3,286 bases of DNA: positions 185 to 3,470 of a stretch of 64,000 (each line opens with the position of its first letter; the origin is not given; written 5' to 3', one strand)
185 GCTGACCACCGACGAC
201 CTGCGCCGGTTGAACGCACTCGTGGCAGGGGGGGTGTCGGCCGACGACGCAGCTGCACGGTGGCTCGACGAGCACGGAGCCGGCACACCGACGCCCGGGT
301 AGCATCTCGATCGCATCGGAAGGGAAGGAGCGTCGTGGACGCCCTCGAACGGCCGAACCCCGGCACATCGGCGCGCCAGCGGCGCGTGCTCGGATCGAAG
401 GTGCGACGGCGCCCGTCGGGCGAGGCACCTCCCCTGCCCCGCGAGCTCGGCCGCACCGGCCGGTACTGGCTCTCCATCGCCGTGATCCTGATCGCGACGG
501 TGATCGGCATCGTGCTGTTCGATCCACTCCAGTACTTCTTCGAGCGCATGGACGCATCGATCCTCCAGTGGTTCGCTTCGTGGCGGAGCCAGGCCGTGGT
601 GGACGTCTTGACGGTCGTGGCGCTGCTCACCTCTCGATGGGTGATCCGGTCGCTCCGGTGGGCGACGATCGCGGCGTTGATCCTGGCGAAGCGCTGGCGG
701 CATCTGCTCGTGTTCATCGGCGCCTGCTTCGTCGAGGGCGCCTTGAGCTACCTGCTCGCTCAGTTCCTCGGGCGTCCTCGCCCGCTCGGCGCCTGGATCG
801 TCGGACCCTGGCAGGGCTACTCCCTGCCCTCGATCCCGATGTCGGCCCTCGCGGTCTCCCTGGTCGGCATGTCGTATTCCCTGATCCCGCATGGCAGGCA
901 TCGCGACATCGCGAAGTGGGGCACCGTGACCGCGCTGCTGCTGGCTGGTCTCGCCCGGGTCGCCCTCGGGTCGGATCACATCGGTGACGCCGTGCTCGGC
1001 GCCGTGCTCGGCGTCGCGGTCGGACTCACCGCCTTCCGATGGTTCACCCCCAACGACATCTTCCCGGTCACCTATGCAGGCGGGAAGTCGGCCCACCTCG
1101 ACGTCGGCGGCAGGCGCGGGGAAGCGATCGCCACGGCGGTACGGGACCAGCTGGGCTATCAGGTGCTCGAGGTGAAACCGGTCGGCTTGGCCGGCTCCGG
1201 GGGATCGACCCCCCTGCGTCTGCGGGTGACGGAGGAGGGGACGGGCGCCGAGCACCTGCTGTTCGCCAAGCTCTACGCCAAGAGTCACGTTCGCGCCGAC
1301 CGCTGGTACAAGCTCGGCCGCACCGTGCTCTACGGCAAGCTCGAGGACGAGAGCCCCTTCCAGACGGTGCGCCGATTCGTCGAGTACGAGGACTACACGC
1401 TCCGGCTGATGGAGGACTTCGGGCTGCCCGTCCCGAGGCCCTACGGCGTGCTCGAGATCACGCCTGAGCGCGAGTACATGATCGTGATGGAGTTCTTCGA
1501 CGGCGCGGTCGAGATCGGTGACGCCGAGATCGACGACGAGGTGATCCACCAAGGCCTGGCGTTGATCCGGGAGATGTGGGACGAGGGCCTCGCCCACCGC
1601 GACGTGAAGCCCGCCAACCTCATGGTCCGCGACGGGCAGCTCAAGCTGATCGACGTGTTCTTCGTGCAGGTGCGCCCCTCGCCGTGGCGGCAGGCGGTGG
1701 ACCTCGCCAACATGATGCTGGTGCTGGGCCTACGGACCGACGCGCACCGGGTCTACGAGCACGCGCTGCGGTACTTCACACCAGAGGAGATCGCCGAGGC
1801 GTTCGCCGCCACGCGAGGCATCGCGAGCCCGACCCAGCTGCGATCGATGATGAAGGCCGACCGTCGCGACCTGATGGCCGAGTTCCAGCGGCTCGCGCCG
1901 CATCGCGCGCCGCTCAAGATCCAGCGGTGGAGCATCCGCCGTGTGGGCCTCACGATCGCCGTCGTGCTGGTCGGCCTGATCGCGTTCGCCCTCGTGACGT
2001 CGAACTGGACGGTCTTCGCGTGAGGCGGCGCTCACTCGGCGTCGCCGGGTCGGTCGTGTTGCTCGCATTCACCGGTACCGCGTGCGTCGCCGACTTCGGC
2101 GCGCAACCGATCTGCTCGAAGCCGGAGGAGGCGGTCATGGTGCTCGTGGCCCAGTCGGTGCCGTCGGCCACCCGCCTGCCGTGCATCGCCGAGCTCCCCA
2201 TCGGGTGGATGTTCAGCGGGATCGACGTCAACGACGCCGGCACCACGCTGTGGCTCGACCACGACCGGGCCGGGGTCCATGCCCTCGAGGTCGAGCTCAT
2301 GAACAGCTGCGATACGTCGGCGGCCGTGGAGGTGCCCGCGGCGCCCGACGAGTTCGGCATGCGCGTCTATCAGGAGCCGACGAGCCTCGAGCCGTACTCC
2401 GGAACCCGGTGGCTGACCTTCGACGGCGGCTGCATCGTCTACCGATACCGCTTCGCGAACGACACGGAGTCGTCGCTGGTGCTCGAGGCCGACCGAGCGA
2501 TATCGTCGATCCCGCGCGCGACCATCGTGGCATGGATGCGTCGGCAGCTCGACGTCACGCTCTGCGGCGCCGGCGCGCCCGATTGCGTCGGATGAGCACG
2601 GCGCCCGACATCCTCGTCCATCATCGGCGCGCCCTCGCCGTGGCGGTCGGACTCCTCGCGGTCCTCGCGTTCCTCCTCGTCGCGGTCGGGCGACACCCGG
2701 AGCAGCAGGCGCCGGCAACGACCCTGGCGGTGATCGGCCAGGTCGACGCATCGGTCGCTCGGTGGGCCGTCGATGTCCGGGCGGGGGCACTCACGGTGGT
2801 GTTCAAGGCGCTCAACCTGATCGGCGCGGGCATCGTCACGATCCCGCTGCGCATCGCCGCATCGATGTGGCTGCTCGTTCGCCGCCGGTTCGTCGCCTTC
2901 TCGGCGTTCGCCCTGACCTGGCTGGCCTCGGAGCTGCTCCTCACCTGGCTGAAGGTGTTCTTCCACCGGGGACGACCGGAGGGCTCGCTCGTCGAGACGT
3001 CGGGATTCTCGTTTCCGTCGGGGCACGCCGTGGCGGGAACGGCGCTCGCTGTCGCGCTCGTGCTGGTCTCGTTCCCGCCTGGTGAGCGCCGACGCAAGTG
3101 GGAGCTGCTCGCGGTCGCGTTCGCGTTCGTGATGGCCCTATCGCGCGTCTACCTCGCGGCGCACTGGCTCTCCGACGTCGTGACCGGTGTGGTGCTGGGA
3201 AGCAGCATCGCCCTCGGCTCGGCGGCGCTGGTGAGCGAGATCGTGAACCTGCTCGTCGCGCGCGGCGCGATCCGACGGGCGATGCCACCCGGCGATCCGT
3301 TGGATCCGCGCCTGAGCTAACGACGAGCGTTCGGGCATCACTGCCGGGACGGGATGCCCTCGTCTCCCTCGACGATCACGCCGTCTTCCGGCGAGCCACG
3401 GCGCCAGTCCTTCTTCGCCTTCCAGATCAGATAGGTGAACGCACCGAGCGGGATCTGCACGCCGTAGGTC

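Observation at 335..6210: Candidate undescribed membrane kinase/phosphatase/flippase system: two pseudo-PAP2-kinase paralogs, a lipoprotein, an active PAP2 and a stand-alone UPF0104 flippase-like protein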

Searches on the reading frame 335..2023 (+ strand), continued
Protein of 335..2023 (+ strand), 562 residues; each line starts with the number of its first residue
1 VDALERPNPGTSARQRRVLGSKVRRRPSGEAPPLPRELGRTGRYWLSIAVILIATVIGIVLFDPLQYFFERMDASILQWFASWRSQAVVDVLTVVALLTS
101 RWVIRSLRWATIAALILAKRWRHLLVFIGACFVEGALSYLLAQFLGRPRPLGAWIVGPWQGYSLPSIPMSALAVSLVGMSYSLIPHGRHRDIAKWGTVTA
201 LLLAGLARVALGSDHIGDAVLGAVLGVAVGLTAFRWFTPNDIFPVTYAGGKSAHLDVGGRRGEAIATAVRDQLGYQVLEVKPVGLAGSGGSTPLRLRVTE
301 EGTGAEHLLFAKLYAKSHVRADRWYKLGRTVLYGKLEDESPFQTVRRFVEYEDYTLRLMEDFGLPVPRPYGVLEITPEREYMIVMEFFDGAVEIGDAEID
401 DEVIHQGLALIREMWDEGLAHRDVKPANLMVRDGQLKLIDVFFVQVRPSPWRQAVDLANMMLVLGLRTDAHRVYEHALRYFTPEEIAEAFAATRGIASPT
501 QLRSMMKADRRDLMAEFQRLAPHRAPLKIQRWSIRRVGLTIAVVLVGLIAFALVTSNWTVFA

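Call 62: fold_search(model_id=the predicted structure, library=pdb)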
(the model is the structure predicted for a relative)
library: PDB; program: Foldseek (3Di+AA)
matches with E <= 10: 1613; with E <= 0.001: 750
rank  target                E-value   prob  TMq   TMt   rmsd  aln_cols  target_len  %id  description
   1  6zxg_z                2.4e-06  1.00  0.22  0.42  11.2       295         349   18  Cryo-EM structure of a late human pre-40S ribosomal subunit - State H1 (released 2020-12-02)
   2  6wqx_D                5.7e-06  1.00  0.20  0.56   7.6       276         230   17  Human PRPK-TPRKB complex (released 2021-02-17)
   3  3kn5_A                5.7e-06  1.00  0.19  0.44  10.8       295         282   14  Crystal structure of the C-terminal kinase domain of msk1 in complex with AMP-PNP (released 2010-04-21)
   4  7up4_A                6.0e-06  1.00  0.19  0.46  10.4       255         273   18  Crystal structure of C-terminal Domain of MSK1 in complex with covalently bound pyrrolopyrimidine compound 20 (co-crys (released 2022-07-06)
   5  1mru_A                6.5e-06  1.00  0.20  0.47  11.1       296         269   17  Intracellular Ser/Thr protein kinase domain of Mycobacterium tuberculosis PknB. (released 2003-02-11)
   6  7up5_A                6.8e-06  1.00  0.19  0.45  10.2       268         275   17  Crystal structure of C-terminal Domain of MSK1 in complex with covalently bound pyrrolopyrimidine compound 23 (co-crys (released 2022-07-06)
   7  2bcj_A                6.8e-06  1.00  0.20  0.22  27.5       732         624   10  Crystal Structure of G Protein-Coupled Receptor Kinase 2 in Complex with Galpha-q and Gbetagamma Subunits (released 2005-12-20)
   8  7up4_B                8.9e-06  1.00  0.19  0.45  12.0       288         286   16  Crystal structure of C-terminal Domain of MSK1 in complex with covalently bound pyrrolopyrimidine compound 20 (co-crys (released 2022-07-06)
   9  7up7_B                8.9e-06  1.00  0.19  0.43  10.5       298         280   16  Crystal structure of C-terminal Domain of MSK1 in complex with covalently bound with literature RSK2 inhibitor indazol (released 2022-07-20)
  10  6x5g_A                1.0e-05  1.00  0.20  0.49  10.4       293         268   14  Cocrystal structure of human CaMKII-alpha (CAMK2A)kinase domain and LRRC7 inhibitory domain (released 2020-12-23)
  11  4d2t_D                1.0e-05  1.00  0.19  0.39  13.2       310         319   14  Structure of MELK in complex with inhibitors (released 2014-10-15)
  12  4d2w_D                1.0e-05  1.00  0.18  0.37  14.0       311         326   14  Structure of MELK in complex with inhibitors (released 2014-10-08)
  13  8zdc_p                1.3e-05  1.00  0.23  0.39   7.0       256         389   16  Cryo-EM structure of the human ubiquitylated pre-40S ribosome with RIOK3 (released 2025-02-12)
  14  6zxf_z                1.3e-05  1.00  0.25  0.44   9.9       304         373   16  Cryo-EM structure of a late human pre-40S ribosomal subunit - State G (released 2020-12-02)
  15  5hu3_A                1.3e-05  1.00  0.19  0.48  10.1       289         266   16  Drosophila CaMKII-D136N in complex with a phosphorylated fragment of the Eag potassium channel and Mg2+/ADP (released 2017-02-01)
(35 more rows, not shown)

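Call 85: search_protein_families(library=padloc, proteins=[window:335-2023:+], max_evalue=0.01)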
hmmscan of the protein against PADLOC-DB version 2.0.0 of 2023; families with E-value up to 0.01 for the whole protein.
window:335-2023:+ (562 aa): 18 families
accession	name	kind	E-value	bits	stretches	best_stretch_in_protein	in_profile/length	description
PDLC04056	PD-T4-6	-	1.8e-05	22.1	1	403-441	112-150/415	-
PDLC04044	PD-T4-6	-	2.1e-05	21.8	1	402-441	142-183/372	-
PDLC04059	PD-T4-6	-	7.4e-05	20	1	335-440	38-154/433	-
PDLC04053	PD-T4-6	-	0.0001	19.9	1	403-440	115-154/311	-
PDLC04042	PD-T4-6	-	0.00019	19.2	1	408-440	119-152/292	-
PDLC04061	PD-T4-6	-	0.0003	18.4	1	415-440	137-163/510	-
PDLC04050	PD-T4-6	-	0.00033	17.7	1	381-443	138-209/480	-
PDLC04040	PD-T4-6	-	0.00061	16.6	1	383-440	80-145/547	-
PDLC04047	PD-T4-6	-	0.0019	15.3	1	403-441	116-155/327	-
PDLC04046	PD-T4-6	-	0.0021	15.3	1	404-437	122-155/427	-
PDLC04052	PD-T4-6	-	0.0021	15.3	1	417-441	132-157/496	-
PDLC04063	PD-T4-6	-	0.0024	14.7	1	406-436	127-157/564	-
PDLC04055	PD-T4-6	-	0.0053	13.6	1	405-440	182-215/496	-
PDLC04060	PD-T4-6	-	0.0055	13.7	1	416-441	126-152/486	-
PDLC04039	PD-T4-6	-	0.0056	13.7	1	416-440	132-157/458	-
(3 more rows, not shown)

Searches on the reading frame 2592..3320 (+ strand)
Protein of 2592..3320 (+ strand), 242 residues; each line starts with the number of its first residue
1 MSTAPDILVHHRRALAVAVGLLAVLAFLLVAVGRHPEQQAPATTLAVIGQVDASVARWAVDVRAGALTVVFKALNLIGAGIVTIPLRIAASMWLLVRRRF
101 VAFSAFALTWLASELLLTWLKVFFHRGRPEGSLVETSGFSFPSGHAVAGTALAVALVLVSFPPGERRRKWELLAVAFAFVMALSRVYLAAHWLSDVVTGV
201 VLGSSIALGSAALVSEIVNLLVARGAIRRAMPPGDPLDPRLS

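Call 7: search_protein_families(library=pfam, proteins=[window:2592-3320:+], max_evalue=0.1)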
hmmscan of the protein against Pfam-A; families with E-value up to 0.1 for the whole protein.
window:2592-3320:+ (242 aa): 3 families
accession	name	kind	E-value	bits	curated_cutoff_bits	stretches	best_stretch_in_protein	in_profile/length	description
PF01569.27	PAP2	-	1.3e-17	64.2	27.2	1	106-214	5-125/130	PAP2 superfamily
PF14378.12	PAP2_3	-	5.1e-06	26.9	27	1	75-204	85-185/190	PAP2 superfamily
PF12802.13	MarR_2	-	0.044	14.4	27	0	210-235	33-58/61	MarR family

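Call 8: search_protein_families(library=ncbifam, proteins=[window:2592-3320:+], max_evalue=0.1)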
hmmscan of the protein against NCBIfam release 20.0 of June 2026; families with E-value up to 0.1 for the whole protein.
window:2592-3320:+ (242 aa): 6 families
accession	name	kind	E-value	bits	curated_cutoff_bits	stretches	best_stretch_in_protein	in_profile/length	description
NF007975.0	PRK10699.1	equivalog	7.8e-09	35.3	261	1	136-223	154-239/254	phosphatidylglycerophosphatase B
NF047884.1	UdeprDiPSep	equivalog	5e-08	33.1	250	1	70-211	44-184/188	undecaprenyl-diphosphatase SepP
NF008813.0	PRK11837.1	equivalog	7.8e-05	22.7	229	1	133-215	97-172/202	undecaprenyl-diphosphate phosphatase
NF045654.1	APhasePhoC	equivalog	0.0043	16.6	430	1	140-206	163-222/248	acid phosphatase PhoC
NF028538.0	PAP2_lipid_A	equivalog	0.0054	16.3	275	1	140-213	159-230/234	PAP2 family lipid A phosphatase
NF007159.0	PRK09597.1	equivalog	0.038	13.7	177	1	136-203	116-177/191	lipid A 1-phosphatase LpxE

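Call 85: search_protein_families(library=padloc, proteins=[window:2592-3320:+], max_evalue=0.01)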
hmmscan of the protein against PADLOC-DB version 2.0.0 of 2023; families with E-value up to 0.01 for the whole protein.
window:2592-3320:+ (242 aa): 0 families

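Call 86: search_solved_structures(query=window:2592-3320:+, max_evalue=0.01)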
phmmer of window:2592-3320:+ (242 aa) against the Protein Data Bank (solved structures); distinct sequences matched with E-value up to 0.01: 8.
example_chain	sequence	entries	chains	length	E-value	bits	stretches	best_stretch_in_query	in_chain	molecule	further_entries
5jki_A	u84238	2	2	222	9e-12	48.6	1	47-204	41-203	Putative lipid phosphate phosphatase YodM | Phosphatidylglycerophosphatase B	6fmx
6ebu_A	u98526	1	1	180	6.1e-06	29.6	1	60-205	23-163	LpxE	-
9htz_A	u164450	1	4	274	5.1e-05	26.6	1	133-231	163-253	Phosphatase PAP2 family protein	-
2akc_A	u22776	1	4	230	0.0025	21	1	123-204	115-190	class A nonspecific acid phosphatase PhoN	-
1iw8_A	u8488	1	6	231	0.0027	20.9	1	138-207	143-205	acid phosphatase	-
2a96_A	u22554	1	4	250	0.0029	20.8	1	123-204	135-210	class A nonspecific acid phosphatase PhoN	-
2ipb_A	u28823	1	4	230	0.0051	20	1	123-204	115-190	Class A nonspecific acid phosphatase PhoN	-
1d2t_A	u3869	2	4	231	0.0052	20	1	138-207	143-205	ACID PHOSPHATASE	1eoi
